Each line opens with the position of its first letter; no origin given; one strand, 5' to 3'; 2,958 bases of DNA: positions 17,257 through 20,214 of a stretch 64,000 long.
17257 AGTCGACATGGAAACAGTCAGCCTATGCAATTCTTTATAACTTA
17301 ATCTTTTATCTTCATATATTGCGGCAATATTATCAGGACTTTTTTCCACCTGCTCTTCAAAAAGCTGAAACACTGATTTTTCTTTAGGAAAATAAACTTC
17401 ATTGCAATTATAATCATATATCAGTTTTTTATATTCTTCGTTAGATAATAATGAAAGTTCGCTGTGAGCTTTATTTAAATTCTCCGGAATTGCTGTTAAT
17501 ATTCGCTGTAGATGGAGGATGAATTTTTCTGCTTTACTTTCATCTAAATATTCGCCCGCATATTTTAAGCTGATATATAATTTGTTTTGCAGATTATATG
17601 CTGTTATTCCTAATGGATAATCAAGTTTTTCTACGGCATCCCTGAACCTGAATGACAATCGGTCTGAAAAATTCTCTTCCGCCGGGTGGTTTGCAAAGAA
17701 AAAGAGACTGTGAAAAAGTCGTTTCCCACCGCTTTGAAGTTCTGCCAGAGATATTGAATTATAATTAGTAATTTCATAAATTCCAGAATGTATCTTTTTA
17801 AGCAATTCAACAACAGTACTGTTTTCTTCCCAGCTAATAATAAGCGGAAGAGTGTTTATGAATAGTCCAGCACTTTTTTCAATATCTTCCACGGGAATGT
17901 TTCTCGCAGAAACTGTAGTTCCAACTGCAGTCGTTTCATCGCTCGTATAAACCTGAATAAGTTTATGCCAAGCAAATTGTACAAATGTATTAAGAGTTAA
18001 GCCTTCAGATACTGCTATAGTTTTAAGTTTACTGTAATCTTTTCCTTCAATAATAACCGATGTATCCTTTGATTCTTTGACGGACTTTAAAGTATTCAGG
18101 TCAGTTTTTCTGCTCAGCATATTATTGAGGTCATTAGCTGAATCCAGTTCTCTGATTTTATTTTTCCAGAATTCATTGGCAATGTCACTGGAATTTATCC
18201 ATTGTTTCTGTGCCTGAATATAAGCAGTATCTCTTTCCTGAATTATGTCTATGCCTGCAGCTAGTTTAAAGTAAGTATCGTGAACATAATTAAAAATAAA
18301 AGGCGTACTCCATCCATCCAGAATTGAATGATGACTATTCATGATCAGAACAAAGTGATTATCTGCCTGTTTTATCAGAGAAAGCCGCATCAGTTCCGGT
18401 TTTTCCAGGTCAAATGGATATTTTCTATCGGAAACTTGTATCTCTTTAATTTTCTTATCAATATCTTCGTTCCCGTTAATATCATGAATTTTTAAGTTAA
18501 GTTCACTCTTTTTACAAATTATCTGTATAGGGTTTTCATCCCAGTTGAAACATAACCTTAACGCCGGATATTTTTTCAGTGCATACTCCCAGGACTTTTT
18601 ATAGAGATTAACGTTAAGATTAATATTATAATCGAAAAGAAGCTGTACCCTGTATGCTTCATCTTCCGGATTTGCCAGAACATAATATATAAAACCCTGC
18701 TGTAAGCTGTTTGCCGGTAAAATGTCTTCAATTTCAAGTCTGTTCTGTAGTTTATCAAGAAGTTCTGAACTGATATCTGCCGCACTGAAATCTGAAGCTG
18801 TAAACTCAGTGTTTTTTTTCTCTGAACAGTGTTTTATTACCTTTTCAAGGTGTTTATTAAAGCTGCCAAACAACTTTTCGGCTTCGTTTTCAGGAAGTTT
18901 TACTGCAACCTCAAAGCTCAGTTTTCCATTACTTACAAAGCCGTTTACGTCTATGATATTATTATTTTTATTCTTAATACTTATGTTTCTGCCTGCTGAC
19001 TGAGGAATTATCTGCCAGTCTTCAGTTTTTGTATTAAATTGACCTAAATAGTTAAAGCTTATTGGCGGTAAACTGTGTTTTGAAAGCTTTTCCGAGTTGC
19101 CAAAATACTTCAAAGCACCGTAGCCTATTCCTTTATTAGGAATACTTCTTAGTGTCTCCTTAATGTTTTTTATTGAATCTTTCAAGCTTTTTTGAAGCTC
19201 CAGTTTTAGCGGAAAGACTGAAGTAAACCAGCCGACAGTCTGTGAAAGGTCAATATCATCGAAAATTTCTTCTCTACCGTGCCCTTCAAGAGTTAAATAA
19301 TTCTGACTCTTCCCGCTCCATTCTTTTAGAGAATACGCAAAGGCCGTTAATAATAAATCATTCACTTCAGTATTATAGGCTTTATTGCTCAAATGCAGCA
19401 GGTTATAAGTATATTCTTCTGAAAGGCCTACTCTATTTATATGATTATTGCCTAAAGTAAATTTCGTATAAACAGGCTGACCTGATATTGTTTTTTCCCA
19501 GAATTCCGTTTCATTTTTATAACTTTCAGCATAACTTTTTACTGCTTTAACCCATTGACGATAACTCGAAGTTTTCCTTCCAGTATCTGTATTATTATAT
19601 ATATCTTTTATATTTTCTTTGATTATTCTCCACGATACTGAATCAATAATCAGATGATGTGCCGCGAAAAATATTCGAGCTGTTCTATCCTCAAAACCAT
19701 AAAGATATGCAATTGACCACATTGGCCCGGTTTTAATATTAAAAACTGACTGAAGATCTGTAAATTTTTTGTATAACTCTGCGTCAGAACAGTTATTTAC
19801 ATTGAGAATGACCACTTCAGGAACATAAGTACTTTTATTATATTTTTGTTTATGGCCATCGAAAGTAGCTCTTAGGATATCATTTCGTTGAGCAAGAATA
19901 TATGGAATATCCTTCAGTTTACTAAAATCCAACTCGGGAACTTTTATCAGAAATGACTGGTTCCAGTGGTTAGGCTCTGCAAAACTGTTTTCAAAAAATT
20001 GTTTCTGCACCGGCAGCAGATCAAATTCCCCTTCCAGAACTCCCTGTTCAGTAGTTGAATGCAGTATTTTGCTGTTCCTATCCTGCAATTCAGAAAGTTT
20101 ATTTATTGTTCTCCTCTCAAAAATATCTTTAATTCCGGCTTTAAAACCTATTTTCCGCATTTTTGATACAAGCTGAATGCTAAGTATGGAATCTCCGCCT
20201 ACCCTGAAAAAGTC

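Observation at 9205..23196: Orphan single-ORF trimodular NRPS predicting an N-capped D-L-L tripeptide with two backbone N-methylations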

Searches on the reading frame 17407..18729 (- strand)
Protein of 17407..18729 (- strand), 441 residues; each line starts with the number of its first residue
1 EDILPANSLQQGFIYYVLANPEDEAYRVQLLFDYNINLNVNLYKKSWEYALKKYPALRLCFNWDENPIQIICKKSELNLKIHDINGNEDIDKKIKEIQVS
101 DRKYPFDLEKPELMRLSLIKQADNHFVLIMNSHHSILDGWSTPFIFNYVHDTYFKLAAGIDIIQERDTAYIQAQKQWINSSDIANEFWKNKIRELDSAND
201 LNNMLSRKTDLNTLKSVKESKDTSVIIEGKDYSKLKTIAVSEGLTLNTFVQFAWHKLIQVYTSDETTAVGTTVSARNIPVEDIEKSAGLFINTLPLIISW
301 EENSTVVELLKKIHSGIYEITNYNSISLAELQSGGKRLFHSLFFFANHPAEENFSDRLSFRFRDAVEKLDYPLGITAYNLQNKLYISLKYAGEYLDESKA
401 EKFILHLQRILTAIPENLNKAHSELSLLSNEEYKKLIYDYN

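Call 34: search_solved_structures(query=window:17407-18729:-, max_evalue=0.00001)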
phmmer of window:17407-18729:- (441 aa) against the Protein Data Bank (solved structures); distinct sequences matched with E-value up to 0.00001: 31.
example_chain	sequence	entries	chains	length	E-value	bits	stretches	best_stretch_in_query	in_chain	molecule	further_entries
8hlk_A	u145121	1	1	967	5.8e-48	167.1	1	1-441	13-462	Microcystin synthetase B (Fragment)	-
9rde_A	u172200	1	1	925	1.2e-40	143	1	1-430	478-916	Bacitracin synthase 3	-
9bfd_B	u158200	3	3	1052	2.9e-33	118.7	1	2-437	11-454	Tyrocidine synthase 2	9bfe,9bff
9lcq_A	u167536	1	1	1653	4.1e-33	118.2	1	1-433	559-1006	PvdL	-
9up2_A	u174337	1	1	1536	4.6e-33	118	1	1-433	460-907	PvdL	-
9lcp_A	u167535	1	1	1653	5.7e-33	117.7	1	1-433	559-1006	PvdL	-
9lco_A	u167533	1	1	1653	5.7e-33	117.7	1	1-433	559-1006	PvdL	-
8f7h_A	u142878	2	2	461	1.7e-30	109.6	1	5-420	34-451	Surfactin synthetase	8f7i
8f7f_A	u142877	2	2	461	2.5e-30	109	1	5-420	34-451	Surfactin synthetase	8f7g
2vsq_A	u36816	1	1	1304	7.6e-29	104.1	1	5-425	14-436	SURFACTIN SYNTHETASE SUBUNIT 3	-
8jbr_A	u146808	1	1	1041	6.7e-22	81.2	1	1-441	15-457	McyA protein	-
4zxh_A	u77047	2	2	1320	3.9e-15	59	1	8-327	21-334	ABBFA_003403 | Tyrocidine synthetase 3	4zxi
2jgp_A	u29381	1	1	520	5.8e-15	58.4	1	91-421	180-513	TYROCIDINE SYNTHETASE 3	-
7r9x_A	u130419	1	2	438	2.6e-14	56.2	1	2-394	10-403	AmbE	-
6mfy_A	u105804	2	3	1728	3.9e-11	45.8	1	20-436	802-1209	Linear gramicidin synthase subunit A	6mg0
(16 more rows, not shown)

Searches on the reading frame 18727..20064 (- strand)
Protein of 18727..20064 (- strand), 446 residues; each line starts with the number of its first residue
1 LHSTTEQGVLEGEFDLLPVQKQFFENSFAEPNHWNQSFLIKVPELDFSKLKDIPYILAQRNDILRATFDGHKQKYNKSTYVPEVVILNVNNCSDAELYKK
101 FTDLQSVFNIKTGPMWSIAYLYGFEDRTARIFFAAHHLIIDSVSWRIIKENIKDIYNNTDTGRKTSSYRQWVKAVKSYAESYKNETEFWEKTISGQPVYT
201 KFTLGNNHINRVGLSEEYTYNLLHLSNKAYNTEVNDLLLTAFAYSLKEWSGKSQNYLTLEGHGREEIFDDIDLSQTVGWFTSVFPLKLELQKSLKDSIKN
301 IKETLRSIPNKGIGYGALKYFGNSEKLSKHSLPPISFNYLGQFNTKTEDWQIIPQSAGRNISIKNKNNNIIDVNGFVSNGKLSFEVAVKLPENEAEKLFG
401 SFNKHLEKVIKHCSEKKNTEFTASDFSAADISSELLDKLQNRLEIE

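Call 56: search_solved_structures(query=window:18727-20064:-, max_evalue=1e-8)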
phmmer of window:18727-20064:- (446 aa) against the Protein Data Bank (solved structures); distinct sequences matched with E-value up to 1e-8: 10.
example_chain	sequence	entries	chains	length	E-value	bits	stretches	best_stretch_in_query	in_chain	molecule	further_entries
5isw_A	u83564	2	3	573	3.2e-73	250.5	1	5-439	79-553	Gramicidin S synthase 1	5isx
9lcp_A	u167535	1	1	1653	1.1e-67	232.3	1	3-439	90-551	PvdL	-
9lco_A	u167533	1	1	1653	1.1e-67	232.3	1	3-439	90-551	PvdL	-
9lcq_A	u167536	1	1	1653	1.1e-67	232.3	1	3-439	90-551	PvdL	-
9rde_A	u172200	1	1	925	5.2e-67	230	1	9-440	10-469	Bacitracin synthase 3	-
6ta8_A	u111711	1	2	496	3.9e-66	227.1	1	5-438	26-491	Tyrocidine synthase 2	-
9up2_A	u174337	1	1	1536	9.8e-65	222.5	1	16-439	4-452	PvdL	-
9bfd_A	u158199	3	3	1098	5.3e-64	220.1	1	5-439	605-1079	Tyrocidine synthase 1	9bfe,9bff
9bfg_A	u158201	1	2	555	2.3e-59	204.8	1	5-419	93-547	Tyrocidine synthase 1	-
2xhg_A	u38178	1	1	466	2.8e-58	201.2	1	5-416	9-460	TYROCIDINE SYNTHETASE A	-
